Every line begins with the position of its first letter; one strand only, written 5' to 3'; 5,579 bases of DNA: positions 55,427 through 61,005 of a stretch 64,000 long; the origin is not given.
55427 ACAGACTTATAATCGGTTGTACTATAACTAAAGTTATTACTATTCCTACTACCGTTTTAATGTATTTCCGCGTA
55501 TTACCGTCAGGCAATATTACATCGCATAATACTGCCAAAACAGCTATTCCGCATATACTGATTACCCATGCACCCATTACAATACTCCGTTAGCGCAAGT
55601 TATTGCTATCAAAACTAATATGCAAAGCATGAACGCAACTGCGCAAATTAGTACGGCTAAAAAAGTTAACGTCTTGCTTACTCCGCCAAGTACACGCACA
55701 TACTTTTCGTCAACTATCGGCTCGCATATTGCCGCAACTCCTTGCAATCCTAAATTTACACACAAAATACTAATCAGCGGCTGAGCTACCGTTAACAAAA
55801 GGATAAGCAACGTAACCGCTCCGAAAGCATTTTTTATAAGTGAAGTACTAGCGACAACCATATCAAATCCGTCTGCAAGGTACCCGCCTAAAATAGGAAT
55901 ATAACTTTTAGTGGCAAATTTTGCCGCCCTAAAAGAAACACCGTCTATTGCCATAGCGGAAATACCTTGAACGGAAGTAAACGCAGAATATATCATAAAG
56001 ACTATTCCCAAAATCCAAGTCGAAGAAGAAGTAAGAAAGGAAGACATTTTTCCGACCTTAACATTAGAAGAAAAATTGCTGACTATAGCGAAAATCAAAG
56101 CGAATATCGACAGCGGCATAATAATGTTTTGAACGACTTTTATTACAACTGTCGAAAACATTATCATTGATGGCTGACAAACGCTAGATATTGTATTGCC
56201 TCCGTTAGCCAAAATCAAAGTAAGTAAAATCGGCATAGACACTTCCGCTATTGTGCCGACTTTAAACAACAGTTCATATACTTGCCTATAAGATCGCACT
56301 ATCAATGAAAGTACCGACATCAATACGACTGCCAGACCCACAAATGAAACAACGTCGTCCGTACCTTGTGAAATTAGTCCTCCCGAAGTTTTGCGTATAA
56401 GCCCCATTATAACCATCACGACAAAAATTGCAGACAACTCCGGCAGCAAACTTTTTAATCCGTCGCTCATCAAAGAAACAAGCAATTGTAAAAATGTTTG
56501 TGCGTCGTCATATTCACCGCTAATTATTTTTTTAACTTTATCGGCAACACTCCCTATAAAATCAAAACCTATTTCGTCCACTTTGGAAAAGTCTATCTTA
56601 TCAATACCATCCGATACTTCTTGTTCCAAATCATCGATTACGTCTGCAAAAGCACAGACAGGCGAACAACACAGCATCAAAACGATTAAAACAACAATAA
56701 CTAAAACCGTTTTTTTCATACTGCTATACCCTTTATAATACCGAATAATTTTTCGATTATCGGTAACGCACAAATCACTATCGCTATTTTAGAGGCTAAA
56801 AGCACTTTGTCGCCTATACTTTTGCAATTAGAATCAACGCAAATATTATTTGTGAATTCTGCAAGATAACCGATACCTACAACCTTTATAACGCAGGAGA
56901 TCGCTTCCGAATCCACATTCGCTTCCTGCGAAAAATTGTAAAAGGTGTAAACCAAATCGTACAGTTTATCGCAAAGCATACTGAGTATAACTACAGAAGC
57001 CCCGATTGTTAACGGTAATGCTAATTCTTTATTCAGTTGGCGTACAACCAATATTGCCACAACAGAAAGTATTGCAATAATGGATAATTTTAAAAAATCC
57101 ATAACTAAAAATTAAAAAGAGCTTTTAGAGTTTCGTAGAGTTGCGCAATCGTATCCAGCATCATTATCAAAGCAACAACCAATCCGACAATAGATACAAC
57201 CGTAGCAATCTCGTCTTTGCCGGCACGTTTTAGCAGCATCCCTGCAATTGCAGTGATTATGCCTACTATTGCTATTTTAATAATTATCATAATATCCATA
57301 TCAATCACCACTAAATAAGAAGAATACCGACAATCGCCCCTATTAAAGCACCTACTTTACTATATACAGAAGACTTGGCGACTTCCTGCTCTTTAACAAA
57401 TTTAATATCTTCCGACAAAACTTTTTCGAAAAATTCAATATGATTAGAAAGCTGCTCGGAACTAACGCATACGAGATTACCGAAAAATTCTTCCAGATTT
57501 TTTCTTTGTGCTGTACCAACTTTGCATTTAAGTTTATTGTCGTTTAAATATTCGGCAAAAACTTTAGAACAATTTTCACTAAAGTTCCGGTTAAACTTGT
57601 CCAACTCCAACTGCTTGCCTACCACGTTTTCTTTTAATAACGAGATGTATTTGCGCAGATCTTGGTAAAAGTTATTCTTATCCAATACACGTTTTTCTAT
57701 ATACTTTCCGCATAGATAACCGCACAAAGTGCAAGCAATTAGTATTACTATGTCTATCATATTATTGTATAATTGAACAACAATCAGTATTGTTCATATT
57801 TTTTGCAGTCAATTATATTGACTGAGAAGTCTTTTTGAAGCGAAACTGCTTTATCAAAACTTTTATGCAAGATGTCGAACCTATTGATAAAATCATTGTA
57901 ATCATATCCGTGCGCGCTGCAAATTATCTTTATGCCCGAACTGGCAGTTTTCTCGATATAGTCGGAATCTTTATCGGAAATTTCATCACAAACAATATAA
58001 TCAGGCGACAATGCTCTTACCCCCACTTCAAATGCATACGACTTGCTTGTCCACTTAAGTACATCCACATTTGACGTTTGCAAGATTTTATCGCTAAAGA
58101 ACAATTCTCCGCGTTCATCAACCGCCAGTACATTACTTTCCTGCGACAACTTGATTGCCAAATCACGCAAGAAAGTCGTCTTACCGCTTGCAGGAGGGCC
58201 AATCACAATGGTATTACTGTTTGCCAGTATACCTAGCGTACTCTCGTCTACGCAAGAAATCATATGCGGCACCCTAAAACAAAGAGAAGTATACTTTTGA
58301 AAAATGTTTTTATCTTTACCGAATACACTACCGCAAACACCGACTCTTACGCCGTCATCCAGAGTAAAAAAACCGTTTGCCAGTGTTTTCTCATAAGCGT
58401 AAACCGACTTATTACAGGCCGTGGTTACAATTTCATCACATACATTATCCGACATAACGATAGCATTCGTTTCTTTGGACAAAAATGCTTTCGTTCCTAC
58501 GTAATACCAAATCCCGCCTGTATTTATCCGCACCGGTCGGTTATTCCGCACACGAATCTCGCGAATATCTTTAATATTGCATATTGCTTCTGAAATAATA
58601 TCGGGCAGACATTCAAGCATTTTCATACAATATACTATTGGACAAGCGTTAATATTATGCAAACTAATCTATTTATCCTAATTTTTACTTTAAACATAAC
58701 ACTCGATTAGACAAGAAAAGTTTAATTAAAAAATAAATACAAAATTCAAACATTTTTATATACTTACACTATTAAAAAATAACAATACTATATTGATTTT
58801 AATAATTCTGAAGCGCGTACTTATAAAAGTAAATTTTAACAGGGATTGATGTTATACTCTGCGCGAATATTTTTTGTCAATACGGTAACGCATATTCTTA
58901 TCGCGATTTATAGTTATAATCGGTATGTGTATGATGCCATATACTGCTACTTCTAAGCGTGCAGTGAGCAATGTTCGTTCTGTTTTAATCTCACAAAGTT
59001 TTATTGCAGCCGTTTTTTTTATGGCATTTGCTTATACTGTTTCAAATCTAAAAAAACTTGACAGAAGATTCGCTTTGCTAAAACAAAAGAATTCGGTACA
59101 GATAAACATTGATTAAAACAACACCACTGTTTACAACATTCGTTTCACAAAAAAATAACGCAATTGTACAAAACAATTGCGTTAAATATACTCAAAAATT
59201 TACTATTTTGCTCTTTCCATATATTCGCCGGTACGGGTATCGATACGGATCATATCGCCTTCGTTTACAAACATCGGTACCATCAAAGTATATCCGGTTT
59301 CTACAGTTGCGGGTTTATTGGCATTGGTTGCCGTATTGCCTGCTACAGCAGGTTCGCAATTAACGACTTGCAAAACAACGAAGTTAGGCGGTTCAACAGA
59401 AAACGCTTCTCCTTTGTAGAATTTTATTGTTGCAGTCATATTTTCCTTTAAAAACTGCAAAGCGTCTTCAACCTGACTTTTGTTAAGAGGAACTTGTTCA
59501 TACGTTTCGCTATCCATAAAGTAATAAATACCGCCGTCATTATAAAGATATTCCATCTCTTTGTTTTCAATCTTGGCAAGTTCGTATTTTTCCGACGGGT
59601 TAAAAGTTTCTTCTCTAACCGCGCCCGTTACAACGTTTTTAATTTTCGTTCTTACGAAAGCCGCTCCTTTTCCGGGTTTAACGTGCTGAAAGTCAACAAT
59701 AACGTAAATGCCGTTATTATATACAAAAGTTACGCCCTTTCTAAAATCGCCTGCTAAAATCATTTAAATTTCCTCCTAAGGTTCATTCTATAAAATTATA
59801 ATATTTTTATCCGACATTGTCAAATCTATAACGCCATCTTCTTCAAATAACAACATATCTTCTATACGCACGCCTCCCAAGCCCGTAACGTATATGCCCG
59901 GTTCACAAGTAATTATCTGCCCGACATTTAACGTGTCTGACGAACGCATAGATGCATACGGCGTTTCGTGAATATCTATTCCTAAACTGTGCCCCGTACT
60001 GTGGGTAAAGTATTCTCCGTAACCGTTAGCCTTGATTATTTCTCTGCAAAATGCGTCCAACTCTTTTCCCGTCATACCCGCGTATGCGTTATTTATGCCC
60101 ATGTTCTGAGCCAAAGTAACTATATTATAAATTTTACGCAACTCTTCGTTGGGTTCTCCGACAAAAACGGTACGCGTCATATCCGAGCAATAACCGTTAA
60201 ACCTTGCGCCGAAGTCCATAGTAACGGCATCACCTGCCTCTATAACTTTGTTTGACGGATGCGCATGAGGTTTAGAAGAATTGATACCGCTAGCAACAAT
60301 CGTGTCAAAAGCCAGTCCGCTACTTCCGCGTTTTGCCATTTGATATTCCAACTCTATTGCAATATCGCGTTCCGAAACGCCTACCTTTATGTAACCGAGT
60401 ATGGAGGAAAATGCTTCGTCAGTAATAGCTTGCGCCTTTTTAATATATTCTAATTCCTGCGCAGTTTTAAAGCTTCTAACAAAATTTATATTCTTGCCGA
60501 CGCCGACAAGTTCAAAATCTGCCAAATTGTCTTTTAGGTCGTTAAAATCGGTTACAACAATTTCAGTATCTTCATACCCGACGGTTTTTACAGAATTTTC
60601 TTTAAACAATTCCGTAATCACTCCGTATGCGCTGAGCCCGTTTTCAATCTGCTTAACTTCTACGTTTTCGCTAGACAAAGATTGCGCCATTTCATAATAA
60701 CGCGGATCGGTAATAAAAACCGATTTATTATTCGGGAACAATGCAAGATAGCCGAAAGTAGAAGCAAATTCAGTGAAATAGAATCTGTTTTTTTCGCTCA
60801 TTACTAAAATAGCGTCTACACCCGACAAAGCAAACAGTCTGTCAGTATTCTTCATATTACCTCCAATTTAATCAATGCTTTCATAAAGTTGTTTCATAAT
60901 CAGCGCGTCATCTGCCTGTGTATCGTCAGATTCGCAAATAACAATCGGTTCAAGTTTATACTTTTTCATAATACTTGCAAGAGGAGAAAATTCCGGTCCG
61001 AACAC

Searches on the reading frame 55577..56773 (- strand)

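Call 37: search_protein_families(library=pfam, proteins=[window:55577-56773:-], max_evalue=0.00001)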
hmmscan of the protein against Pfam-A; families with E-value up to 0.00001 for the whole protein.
window:55577-56773:- (398 aa): 1 family
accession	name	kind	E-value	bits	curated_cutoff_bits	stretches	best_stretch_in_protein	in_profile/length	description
PF09546.15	Spore_III_AE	-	1.1e-52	179.8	27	1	77-392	4-319/321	Stage III sporulation protein AE (spore_III_AE)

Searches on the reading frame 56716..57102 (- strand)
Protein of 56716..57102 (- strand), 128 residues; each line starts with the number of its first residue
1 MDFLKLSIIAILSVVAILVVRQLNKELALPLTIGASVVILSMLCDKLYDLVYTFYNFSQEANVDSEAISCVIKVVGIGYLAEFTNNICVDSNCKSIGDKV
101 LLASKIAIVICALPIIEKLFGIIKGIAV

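Call 37: search_protein_families(library=pfam, proteins=[window:56716-57102:-], max_evalue=0.00001)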
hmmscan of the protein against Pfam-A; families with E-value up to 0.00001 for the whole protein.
window:56716-57102:- (128 aa): 1 family
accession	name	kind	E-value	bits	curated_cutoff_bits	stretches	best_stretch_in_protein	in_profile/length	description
PF06686.16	SpoIIIAC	-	1.9e-19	70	24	2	71-125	1-55/56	Stage III sporulation protein AC/AD protein family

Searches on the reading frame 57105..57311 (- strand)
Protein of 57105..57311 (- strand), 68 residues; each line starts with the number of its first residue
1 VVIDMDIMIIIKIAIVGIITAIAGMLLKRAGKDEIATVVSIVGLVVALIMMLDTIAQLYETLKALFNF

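Call 37: search_protein_families(library=pfam, proteins=[window:57105-57311:-], max_evalue=0.00001)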
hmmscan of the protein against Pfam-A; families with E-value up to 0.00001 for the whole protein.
window:57105-57311:- (68 aa): 1 family
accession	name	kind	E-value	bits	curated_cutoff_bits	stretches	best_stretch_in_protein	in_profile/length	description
PF06686.16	SpoIIIAC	-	1.3e-13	51.4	24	1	10-65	1-56/56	Stage III sporulation protein AC/AD protein family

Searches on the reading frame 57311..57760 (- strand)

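Call 37: search_protein_families(library=pfam, proteins=[window:57311-57760:-], max_evalue=0.00001)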
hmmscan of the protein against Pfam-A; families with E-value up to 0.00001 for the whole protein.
window:57311-57760:- (149 aa): 1 family
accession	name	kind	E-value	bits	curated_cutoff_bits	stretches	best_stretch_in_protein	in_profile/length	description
PF09548.15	Spore_III_AB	-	1.2e-12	48.6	32.5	1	63-149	84-170/170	Stage III sporulation protein AB (spore_III_AB)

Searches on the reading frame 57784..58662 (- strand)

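Call 37: search_protein_families(library=pfam, proteins=[window:57784-58662:-], max_evalue=0.00001)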
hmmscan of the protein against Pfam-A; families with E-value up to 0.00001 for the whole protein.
window:57784-58662:- (292 aa): 1 family
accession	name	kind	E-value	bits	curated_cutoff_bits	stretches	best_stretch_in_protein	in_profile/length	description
PF19568.5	Spore_III_AA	-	1.3e-29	103.7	27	1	21-271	17-282/306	Sporulation stage III, protein AA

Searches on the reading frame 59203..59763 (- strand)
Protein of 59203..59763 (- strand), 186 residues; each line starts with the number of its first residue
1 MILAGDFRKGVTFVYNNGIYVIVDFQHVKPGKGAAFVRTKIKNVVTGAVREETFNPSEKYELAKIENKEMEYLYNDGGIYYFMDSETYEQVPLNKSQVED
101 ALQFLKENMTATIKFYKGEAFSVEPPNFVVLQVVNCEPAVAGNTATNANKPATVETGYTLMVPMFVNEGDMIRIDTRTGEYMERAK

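Call 37: search_protein_families(library=pfam, proteins=[window:59203-59763:-], max_evalue=0.00001)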
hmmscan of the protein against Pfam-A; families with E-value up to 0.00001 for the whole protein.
window:59203-59763:- (186 aa): 3 families
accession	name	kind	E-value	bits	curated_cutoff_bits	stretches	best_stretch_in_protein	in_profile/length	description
PF09285.17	Elong-fact-P_C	-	7.1e-27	93.3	25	1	129-184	1-56/56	Elongation factor P, C-terminal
PF08207.18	EFP_N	-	6.8e-26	90.5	23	1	4-59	2-57/58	Elongation factor P (EF-P) KOW-like domain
PF01132.26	EFP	-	5.7e-23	81.1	27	1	68-120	1-53/54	Elongation factor P (EF-P) OB domain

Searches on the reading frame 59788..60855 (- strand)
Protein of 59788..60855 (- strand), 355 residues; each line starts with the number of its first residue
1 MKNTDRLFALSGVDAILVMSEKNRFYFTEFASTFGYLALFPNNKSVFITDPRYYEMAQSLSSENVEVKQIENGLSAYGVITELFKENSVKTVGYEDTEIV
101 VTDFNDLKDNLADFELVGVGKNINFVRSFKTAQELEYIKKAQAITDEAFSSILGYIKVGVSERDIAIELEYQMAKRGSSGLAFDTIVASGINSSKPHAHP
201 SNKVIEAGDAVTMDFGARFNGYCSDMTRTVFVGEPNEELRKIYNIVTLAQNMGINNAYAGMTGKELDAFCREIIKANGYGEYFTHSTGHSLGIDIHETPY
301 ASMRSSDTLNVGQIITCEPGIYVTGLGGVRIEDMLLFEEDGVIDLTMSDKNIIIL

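Call 38: search_protein_families(library=pfam, proteins=[window:59788-60855:-], max_evalue=0.00001)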
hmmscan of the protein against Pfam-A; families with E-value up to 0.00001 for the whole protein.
window:59788-60855:- (355 aa): 2 families
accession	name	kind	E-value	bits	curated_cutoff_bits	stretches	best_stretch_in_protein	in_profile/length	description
PF00557.29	Peptidase_M24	-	2.9e-68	230.2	23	1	136-337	1-206/208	Metallopeptidase family M24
PF01321.24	Creatinase_N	-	1.4e-15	58.4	22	1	6-127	7-126/128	Creatinase/Prolidase N-terminal domain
